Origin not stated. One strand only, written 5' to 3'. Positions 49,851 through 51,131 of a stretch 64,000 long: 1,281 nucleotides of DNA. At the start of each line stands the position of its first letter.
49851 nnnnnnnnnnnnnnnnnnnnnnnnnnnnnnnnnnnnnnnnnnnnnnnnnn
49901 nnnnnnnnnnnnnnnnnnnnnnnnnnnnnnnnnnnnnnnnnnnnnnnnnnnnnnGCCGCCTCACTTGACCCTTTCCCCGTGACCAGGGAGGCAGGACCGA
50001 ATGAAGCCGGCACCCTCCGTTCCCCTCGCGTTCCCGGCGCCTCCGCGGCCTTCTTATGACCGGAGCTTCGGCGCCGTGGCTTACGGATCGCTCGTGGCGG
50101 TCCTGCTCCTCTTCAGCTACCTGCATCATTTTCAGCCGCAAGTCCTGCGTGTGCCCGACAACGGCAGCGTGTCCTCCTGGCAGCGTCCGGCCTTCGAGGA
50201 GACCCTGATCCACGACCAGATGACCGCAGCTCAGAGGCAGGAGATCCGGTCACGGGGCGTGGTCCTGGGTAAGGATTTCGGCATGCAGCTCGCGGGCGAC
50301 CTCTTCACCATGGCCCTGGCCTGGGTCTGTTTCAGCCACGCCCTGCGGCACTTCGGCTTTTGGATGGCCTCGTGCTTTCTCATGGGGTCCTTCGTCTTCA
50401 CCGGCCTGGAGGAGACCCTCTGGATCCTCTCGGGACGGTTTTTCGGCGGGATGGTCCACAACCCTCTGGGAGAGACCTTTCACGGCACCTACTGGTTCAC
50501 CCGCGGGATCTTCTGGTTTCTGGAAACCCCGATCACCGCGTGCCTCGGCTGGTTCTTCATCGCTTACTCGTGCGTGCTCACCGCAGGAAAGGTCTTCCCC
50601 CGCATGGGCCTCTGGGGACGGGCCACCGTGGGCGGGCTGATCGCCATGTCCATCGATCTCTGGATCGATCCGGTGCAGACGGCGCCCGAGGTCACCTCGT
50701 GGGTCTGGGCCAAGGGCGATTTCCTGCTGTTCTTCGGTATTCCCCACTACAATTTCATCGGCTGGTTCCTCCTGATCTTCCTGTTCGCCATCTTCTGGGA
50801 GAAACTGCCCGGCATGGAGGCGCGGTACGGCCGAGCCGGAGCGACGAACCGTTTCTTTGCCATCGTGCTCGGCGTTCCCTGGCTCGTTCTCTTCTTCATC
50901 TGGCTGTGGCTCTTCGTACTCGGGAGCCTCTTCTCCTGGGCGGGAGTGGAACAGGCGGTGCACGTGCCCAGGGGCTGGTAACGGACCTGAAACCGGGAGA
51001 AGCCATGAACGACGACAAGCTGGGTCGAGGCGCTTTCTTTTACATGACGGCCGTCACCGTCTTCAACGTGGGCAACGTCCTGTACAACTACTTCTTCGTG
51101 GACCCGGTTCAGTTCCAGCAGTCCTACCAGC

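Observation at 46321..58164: MMPL transporter + four CruF/DUF422-like membrane proteins + GGR-like flavoprotein + ALDH-ADH fusion + CrtC-like hydratase: candidate undescribed isoprenoid-hydrating module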

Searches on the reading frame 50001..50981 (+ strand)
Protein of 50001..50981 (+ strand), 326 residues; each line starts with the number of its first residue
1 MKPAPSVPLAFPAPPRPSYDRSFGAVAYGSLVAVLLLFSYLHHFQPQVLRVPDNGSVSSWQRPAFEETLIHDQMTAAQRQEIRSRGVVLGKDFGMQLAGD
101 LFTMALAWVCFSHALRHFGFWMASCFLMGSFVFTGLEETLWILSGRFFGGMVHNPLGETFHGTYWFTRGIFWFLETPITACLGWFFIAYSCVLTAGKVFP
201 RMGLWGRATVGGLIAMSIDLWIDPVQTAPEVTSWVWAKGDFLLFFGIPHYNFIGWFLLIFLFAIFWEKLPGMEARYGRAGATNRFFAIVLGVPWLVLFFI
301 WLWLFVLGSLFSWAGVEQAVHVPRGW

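Call 3: search_protein_families(library=pfam, proteins=[window:50001-50981:+], max_evalue=0.01)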
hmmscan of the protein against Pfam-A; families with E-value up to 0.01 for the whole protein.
window:50001-50981:+ (326 aa): 0 families

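Call 4: search_protein_families(library=ncbifam, proteins=[window:50001-50981:+], max_evalue=0.01)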
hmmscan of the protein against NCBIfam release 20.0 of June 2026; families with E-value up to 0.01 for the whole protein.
window:50001-50981:+ (326 aa): 0 families

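Call 7: search_protein_families(library=pfam, proteins=[window:50001-50981:+], max_evalue=10)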
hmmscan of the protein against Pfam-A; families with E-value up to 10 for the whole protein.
window:50001-50981:+ (326 aa): 0 families

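Call 18: find_homologous_proteins(query=window:50001-50981:+)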
Query window:50001-50981:+ (326 aa): 240 proteins with E <= 0.001 among 7219 candidates; the best 120 are listed.
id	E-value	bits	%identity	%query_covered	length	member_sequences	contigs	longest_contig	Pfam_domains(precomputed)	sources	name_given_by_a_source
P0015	1.5e-222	756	100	100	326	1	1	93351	-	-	-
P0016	2.9e-170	584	76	100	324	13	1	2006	-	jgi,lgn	-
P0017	7.4e-167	573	76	96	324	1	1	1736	PF04240.18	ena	-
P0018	1.3e-155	536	72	95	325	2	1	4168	PF04240.18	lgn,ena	-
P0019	1.6e-151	523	69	98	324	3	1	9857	-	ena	-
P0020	1.1e-148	513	70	95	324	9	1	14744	-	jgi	jgi:hypothetical protein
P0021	7.7e-148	511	68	98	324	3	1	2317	PF04240.18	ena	-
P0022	2.8e-147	509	69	97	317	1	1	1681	-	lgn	-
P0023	3.3e-147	508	69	97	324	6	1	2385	-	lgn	-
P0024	3.4e-147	508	68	99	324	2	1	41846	-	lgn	-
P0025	1.7e-146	506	67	99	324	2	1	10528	-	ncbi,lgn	-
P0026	1.7e-146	506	70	96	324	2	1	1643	PF04240.18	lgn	-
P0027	6.5e-146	504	69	95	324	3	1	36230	-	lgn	-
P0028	1.7e-144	499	68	96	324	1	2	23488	PF04240.18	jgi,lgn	jgi:hypothetical protein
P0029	3.3e-142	492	65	100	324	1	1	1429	-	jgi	jgi:hypothetical protein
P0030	4.2e-142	492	66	97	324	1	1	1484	PF04240.18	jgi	jgi:hypothetical protein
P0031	4.4e-142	492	65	98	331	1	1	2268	PF04240.18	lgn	-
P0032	5.6e-142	491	67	95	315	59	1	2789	PF04240.18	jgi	jgi:uncharacterized membrane protein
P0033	1.4e-141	490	68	95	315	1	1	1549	PF04240.18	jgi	jgi:hypothetical protein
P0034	1.6e-140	486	67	96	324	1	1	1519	PF04240.18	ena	-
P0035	2.1e-140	486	66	95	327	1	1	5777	PF04240.18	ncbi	-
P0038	2.8e-140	486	65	96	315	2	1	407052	PF04240.18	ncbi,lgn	-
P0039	1.4e-139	483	66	97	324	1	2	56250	PF04240.18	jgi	jgi:hypothetical protein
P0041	7.0e-138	478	63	98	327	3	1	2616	PF04240.18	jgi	-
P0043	6.1e-134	465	66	92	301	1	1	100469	PF04240.18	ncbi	-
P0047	1.0e-131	457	61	96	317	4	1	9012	PF04240.18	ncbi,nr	ncbi:MAG: carotenoid biosynthesis protein [Deltaproteobacteria bacterium]|nr:carotenoid biosynthesis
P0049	1.2e-130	454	62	96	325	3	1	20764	PF04240.18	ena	-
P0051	7.5e-130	451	61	98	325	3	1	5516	PF04240.18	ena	-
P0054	1.3e-129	451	60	100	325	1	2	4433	PF04240.18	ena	-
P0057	3.9e-129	449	62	94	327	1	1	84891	PF04240.18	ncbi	ncbi:MAG: carotenoid biosynthesis protein [bacterium]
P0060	1.2e-127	444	61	99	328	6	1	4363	PF04240.18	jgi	-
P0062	1.7e-127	444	60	98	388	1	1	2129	PF04240.18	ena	-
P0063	4.6e-127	442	62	96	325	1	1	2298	PF04240.18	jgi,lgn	-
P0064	5.6e-127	442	60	100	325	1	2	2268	PF04240.18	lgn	-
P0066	8.3e-127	441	61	96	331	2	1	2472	PF04240.18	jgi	jgi:hypothetical protein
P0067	1.0e-125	438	59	98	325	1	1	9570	PF04240.18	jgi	jgi:Carotenoid biosynthesis protein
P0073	9.7e-123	428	58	96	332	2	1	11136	PF04240.18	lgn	-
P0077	5.1e-120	419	57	95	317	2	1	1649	PF04240.18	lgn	-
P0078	1.7e-118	414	58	95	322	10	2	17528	PF04240.18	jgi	jgi:uncharacterized membrane protein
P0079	4.0e-115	403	56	95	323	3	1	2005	PF04240.18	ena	-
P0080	9.1e-115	402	56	96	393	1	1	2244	PF04240.18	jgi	jgi:hypothetical protein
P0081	1.4e-114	401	55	100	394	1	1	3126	PF04240.18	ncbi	-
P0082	1.5e-114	401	54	98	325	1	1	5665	PF04240.18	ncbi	-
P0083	1.8e-112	394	53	100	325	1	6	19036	PF04240.18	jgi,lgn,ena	-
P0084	2.8e-112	394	56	96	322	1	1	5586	PF04240.18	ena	-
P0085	6.7e-112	392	56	93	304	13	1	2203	PF04240.18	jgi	-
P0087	3.8e-111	390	53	96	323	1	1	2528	PF04240.18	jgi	jgi:hypothetical protein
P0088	8.2e-111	389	53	97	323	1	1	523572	PF04240.18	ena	-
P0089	2.5e-110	387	53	100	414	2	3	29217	PF04240.18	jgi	-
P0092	1.7e-109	384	54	96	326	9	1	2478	PF04240.18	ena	-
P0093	3.8e-109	383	57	88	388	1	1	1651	PF04240.18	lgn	-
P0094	1.0e-108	382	54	95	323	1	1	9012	PF04240.18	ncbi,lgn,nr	ncbi:MAG: carotenoid biosynthesis protein [Deltaproteobacteria bacterium]|nr:carotenoid biosynthesis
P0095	1.1e-108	382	55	94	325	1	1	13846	PF04240.18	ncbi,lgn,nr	ncbi:MAG: carotenoid biosynthesis protein [Deltaproteobacteria bacterium]|nr:carotenoid biosynthesis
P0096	2.1e-108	381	54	96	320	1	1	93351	PF04240.18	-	-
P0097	3.2e-108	380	54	98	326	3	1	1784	PF04240.18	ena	-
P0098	1.9e-107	378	55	95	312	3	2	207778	PF04240.18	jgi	jgi:hypothetical protein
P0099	2.7e-107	377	54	96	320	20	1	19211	PF04240.18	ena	-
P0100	9.6e-107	375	54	92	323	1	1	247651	PF04240.18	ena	-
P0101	2.1e-106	374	55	94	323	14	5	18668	PF04240.18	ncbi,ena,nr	ncbi:MAG: carotenoid biosynthesis protein [Syntrophales bacterium]|nr:carotenoid biosynthesis protei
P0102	2.5e-106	374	54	92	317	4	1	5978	PF04240.18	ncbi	-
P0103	6.0e-106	373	53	97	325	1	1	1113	PF04240.18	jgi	jgi:hypothetical protein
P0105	1.7e-105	371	52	96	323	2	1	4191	PF04240.18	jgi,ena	-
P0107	1.1e-104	369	53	97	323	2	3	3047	PF04240.18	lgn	-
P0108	2.3e-104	368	53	92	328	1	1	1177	PF04240.18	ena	-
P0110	3.7e-104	367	52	97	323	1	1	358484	PF04240.18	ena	-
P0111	6.5e-104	366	68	71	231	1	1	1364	PF04240.18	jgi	jgi:uncharacterized membrane protein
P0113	1.3e-103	365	53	96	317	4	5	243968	PF04240.18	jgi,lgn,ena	jgi:hypothetical protein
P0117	3.2e-103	364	51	98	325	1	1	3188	PF04240.18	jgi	jgi:hypothetical protein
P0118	3.6e-103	364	54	93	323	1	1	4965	PF04240.18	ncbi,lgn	-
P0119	4.7e-103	363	51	95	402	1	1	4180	PF04240.18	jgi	jgi:hypothetical protein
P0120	1.3e-102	362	53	97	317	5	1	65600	PF04240.18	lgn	-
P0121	4.6e-102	360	51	98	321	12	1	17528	PF04240.18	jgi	jgi:hypothetical protein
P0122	5.9e-102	360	50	96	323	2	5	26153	PF04240.18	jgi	-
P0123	6.3e-102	359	52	100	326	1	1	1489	PF04240.18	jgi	jgi:hypothetical protein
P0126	3.9e-101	357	51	97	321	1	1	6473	PF04240.18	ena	-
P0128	7.1e-100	353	50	96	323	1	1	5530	PF04240.18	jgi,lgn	-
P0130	2.8e-99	351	52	98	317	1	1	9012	PF04240.18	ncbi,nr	ncbi:MAG: carotenoid biosynthesis protein [Deltaproteobacteria bacterium]|nr:carotenoid biosynthesis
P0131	3.1e-99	351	51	97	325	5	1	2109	PF04240.18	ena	-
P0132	7.5e-99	349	50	97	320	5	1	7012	PF04240.18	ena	-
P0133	1.4e-98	348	49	95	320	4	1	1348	PF04240.18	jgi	-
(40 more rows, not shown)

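Call 19: find_encoding_contigs(protein=P0038, flank=10000, max_places=2)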
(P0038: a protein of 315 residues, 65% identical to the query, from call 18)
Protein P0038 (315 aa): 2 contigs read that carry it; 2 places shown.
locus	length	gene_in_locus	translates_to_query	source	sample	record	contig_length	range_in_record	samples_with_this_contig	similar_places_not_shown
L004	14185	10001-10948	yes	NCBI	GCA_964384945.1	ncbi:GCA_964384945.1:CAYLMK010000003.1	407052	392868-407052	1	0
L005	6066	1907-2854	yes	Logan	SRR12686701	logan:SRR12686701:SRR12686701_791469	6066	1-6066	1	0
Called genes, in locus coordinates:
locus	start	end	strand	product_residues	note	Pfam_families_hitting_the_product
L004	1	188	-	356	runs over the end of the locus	PF00890:FAD_binding_2 (weak), PF01266:DAO (faint), PF01593:Amino_oxidase (weak), PF12831:FAD_oxidored (weak), PF13450:NAD_binding_8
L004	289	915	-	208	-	PF00440:TetR_N, PF17938:TetR_C_29 (weak)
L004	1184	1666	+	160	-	PF12172:zf-ChsH2 (weak), PF01796:OB_ChsH2_C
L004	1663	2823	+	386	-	PF00108:Thiolase_N, PF02801:Ketoacyl-synt_C (faint), PF00109:ketoacyl-synt (weak), PF08545:ACP_syn_III (faint), PF02803:Thiolase_C, PF22691:Thiolase_C_1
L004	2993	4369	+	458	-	PF14535:AMP-binding_C_2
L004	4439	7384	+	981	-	PF01565:FAD_binding_4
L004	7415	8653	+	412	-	PF02754:CCG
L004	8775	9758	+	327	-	-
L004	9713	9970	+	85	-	-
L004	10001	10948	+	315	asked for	PF04240:Caroten_synth (weak)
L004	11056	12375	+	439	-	-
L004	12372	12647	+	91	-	-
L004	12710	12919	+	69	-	-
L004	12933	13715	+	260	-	PF04240:Caroten_synth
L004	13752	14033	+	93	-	-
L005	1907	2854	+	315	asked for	PF04240:Caroten_synth (weak)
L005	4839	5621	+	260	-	PF04240:Caroten_synth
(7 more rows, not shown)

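Call 20: find_encoding_contigs(protein=P0088, flank=10000, max_places=2)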
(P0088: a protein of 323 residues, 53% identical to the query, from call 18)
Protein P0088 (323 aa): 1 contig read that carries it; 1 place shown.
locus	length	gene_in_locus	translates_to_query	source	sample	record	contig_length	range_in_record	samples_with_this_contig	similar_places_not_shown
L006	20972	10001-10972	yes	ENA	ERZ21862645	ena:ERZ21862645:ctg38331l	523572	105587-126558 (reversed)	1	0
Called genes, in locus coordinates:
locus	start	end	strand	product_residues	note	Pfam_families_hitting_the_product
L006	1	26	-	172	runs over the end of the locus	PF04290:DctQ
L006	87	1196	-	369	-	PF03480:DctP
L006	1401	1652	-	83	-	PF13247:Fer4_11 (weak)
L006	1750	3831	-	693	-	PF04879:Molybdop_Fe4S4, PF00384:Molybdopterin, PF01568:Molydop_binding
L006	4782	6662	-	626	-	PF00501:AMP-binding, PF13193:AMP-binding_C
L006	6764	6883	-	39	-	-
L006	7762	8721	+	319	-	-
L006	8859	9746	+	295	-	-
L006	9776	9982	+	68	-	-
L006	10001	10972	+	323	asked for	PF04240:Caroten_synth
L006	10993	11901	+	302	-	PF04240:Caroten_synth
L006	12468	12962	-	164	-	-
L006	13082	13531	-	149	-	-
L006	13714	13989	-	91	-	PF01797:Y1_Tnp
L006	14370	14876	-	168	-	-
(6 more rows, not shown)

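Call 21: find_encoding_contigs(protein=P0098, flank=10000, max_places=2)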
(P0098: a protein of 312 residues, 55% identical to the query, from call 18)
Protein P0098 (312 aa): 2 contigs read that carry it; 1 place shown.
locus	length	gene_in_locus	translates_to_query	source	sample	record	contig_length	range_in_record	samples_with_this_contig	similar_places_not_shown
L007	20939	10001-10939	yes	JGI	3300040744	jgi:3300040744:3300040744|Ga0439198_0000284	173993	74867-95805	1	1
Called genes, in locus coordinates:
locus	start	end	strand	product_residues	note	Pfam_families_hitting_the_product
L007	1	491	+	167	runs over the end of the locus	PF12172:zf-ChsH2, PF01796:OB_ChsH2_C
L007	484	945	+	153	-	PF12172:zf-ChsH2, PF01796:OB_ChsH2_C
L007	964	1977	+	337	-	PF07143:AttH (faint)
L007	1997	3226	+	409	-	PF00108:Thiolase_N, PF00109:ketoacyl-synt (weak), PF02803:Thiolase_C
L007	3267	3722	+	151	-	PF12172:zf-ChsH2 (weak), PF01796:OB_ChsH2_C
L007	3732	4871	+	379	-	PF00108:Thiolase_N (faint), PF22691:Thiolase_C_1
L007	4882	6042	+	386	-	PF00108:Thiolase_N, PF22691:Thiolase_C_1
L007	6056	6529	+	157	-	PF12172:zf-ChsH2 (weak), PF01796:OB_ChsH2_C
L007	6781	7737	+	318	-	-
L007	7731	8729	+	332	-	-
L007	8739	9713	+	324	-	PF04240:Caroten_synth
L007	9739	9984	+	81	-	-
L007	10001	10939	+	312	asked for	PF04240:Caroten_synth (weak)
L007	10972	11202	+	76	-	-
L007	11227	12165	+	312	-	-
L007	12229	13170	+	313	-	PF04240:Caroten_synth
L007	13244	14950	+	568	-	PF00501:AMP-binding, PF13193:AMP-binding_C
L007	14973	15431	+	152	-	PF09500:YiiD_C, PF14539:DUF4442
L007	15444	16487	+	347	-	PF13450:NAD_binding_8 (faint)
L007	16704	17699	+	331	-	-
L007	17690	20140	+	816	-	PF03176:MMPL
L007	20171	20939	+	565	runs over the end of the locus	PF06980:DUF1302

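Call 25: find_related_loci(query=A1, collection=genome_contigs, flank=10000)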
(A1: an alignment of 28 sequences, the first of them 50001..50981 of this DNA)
Query A1 (326 aa) in genome_contigs; peptide patterns used: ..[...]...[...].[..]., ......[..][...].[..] (x = any residue, [..] = any of these).
52 stretches matched a pattern; 28 encode a relative of the query (tblastn E <= 1e-3); 27 distinct loci.
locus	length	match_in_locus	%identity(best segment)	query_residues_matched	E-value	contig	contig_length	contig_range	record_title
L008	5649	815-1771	68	8-326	5e-149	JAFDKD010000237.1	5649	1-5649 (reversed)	MAG: Deltaproteobacteria bacterium isolate Meg22_24_Bin_96 Meg22_24_Bin_96_scaffold_34693, whole genome shotgun sequence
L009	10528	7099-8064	67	4-326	4e-146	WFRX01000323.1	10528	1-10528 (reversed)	MAG: bacterium isolate S015_6 k151_623922, whole genome shotgun sequence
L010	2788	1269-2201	67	16-326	9e-150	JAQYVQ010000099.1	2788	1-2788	MAG: Syntrophobacteria bacterium isolate SG_15_bin2 SG_15_bin.2.orig_15_k141_4402926, whole genome shotgun sequence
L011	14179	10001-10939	65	14-326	5e-140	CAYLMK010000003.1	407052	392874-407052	MAG TPA_asm: uncultured Thermodesulfobacteriota bacterium isolate binchicken_co274_253 genome assembly, contig: NODE_18_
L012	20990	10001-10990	63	2-326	4e-140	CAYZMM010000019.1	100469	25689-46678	MAG TPA_asm: uncultured Thermodesulfobacteriota bacterium isolate SRP141376_co2_50 genome assembly, contig: NODE_536_len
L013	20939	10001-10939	65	14-326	2e-139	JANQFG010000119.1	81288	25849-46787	MAG: bacterium isolate PL23a_bin.76 k99_1993871, whole genome shotgun sequence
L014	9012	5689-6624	61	15-326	6e-135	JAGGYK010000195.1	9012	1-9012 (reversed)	MAG: Deltaproteobacteria bacterium isolate AUK176 PB_MBMC_130_c_000000000336, whole genome shotgun sequence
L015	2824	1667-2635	63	5-326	2e-140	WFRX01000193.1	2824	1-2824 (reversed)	MAG: bacterium isolate S015_6 k151_208370, whole genome shotgun sequence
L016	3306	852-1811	61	8-326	3e-131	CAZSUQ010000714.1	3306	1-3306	MAG TPA_asm: uncultured Thermodesulfobacteriota bacterium isolate binchicken_co97_83 genome assembly, contig: NODE_95577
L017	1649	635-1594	58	8-326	4e-136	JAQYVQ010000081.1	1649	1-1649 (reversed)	MAG: Syntrophobacteria bacterium isolate SG_15_bin2 SG_15_bin.2.orig_15_k141_1708311, whole genome shotgun sequence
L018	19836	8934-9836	58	27-326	1e-115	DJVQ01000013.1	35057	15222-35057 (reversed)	MAG TPA_asm: Syntrophaceae bacterium UBA6252 UBA6252_contig_82403, whole genome shotgun sequence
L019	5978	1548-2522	53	2-326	5e-115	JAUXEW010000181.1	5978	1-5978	MAG: Desulfobacteraceae bacterium isolate CSMAG_2887 CSMAG_2887_k117_7221908_length_5978_cov_47.0000, whole genome shotg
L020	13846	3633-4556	55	20-326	2e-110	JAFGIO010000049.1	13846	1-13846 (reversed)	MAG: Deltaproteobacteria bacterium isolate Zod_Metabat.215 k87_1029585, whole genome shotgun sequence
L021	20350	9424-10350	55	18-326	2e-110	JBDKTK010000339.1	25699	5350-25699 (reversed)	MAG: Syntrophaceae bacterium isolate 7_bin.119 c_000001422268, whole genome shotgun sequence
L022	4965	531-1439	54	25-326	8e-102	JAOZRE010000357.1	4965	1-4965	MAG: bacterium isolate GMC6.concoct.212 GMC6_26449_length_4965_cov_7.190224, whole genome shotgun sequence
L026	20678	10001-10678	46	20-286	9e-67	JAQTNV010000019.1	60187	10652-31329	MAG: bacterium isolate STA_72 NODE_975_length_60187_cov_5.957792_Sandtown_A, whole genome shotgun sequence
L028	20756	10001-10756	44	30-299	3e-65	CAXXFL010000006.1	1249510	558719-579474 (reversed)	MAG: bacterium isolate 752fb81a-13fd-4ee9-82f2-ea19cd7f7e31 genome assembly, contig: contig_6, whole genome shotgun sequ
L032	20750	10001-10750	43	31-299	3e-63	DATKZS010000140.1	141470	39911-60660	MAG TPA_asm: bacterium isolate SMAG_U14251 k141_3846029, whole genome shotgun sequence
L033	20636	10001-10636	52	100-300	3e-63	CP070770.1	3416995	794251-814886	MAG: Deltaproteobacteria bacterium isolate bin23 chromosome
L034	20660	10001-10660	45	39-299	2e-53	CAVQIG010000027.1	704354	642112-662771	MAG: uncultured delta proteobacterium isolate MFD10007.bin.2.30 genome assembly, contig: contig_9406, whole genome shotg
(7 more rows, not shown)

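Call 34: search_solved_structures(query=A1, max_evalue=10)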
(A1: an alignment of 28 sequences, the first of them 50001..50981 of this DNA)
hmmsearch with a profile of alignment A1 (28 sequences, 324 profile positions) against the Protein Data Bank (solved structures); distinct sequences matched with E-value up to 10: 8.
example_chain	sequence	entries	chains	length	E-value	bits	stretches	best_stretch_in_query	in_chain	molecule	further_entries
5gle_B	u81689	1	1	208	0.14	14.4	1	43-102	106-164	Ischorismate lyase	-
5gle_A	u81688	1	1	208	0.14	14.4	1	43-102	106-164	Ischorismate lyase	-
5xo0_A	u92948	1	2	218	0.15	14.3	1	43-101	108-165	Ischorismate lyase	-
7uea_C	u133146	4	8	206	0.15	14.3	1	246-293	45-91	Cytochrome c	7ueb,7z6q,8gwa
5wxv_A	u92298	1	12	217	0.26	13.5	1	55-102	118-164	Isochorismate lyase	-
5xo1_A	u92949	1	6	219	0.26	13.5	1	55-102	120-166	Isochorismate lyase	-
2qhp_A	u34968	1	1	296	0.29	13.4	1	134-199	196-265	Fructokinase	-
9zsc_A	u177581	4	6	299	2.1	10.6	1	94-150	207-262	3-keto-5-aminohexanoate cleavage protein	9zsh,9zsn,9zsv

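Call 45: search_protein_families(library=pfam, proteins=[L007:964-1977:+, L013:11448-12803:+, L013:12829-14154:+, L004:11056-12375:+, L013:15829-16554:+, L013:16564-18261:-, L013:18271-20097:-, L007:14973-15431:+], max_evalue=0.1)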
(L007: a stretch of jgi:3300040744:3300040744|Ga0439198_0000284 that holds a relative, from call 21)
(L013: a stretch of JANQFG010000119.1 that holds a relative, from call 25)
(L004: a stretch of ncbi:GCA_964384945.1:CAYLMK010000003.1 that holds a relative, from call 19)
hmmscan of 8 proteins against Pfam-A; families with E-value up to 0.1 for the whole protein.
L007:964-1977:+ (337 aa): 4 families
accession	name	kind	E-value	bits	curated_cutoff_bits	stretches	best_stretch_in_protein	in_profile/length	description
PF07143.17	CrtC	-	5.7e-06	27.5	22.5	1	99-194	73-168/168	CrtC N-terminal lipocalin domain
PF24137.2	DA_N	-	0.0013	18.9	27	1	39-192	42-219/219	Diels-Alderase N-terminal domain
PF08622.16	Svf1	-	0.0066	16.9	25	1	91-185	60-154/163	Svf1-like N-terminal lipocalin domain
PF25581.1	AsqO_C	-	0.021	15.3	27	1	199-312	2-110/131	AsqO-like, C-terminal domain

L013:11448-12803:+ (451 aa): 0 families

L013:12829-14154:+ (441 aa): 0 families

L004:11056-12375:+ (439 aa): 0 families

L013:15829-16554:+ (241 aa): 9 families
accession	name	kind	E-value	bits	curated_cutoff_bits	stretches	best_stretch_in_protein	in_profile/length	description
PF12146.15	Hydrolase_4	-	6.3e-26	91.6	27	1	9-223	8-237/239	Serine aminopeptidase, S33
PF12697.13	Abhydrolase_6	-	3.1e-12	48.1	26.3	1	9-193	2-181/217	Alpha/beta hydrolase family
PF00561.26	Abhydrolase_1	-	1.9e-11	44.6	25.8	2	9-106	4-102/245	alpha/beta hydrolase fold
PF20408.4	Abhydrolase_11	-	8.7e-05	22.8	27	1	15-112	14-113/193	Alpha/beta hydrolase domain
PF02089.21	Palm_thioest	-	0.00033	20.9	26.8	1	9-205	3-215/254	Palmitoyl protein thioesterase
PF00326.27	Peptidase_S9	-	0.00099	19.1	22.6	1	172-213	137-180/213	Prolyl oligopeptidase family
PF02129.25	Peptidase_S15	-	0.0039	17.3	23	0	167-218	212-260/262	X-Pro dipeptidyl-peptidase (S15 family)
PF01738.24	DLH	-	0.0095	16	21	0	171-201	137-167/217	Dienelactone hydrolase family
PF13579.12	Glyco_trans_4_4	-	0.055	14.3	29.7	1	28-140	35-125/158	Glycosyl transferase 4-like domain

L013:16564-18261:- (565 aa): 1 family
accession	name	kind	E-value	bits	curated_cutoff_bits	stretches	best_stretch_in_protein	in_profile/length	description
PF01425.27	Amidase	-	2.2e-82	277.9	27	1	68-539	2-444/445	Amidase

L013:18271-20097:- (608 aa): 3 families
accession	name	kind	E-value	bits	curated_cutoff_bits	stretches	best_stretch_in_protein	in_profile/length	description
PF04055.27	Radical_SAM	-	2.3e-17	64.1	29.5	1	252-402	2-155/166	Radical SAM superfamily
PF02310.24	B12-binding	-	9.4e-11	42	32.1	1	85-186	12-120/121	B12 binding domain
PF19864.5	Radical_SAM_N2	-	3e-05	24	29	1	148-191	83-126/151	Radical SAM proteins, N-terminal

L007:14973-15431:+ (152 aa): 2 families
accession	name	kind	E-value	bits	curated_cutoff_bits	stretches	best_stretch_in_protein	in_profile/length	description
PF14539.12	DUF4442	-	2.3e-12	47.7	25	1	7-139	6-129/132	Domain of unknown function (DUF4442)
PF09500.16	YiiD_C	-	3.6e-09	37.1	27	1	6-133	4-133/144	Putative thioesterase (yiiD_Cterm)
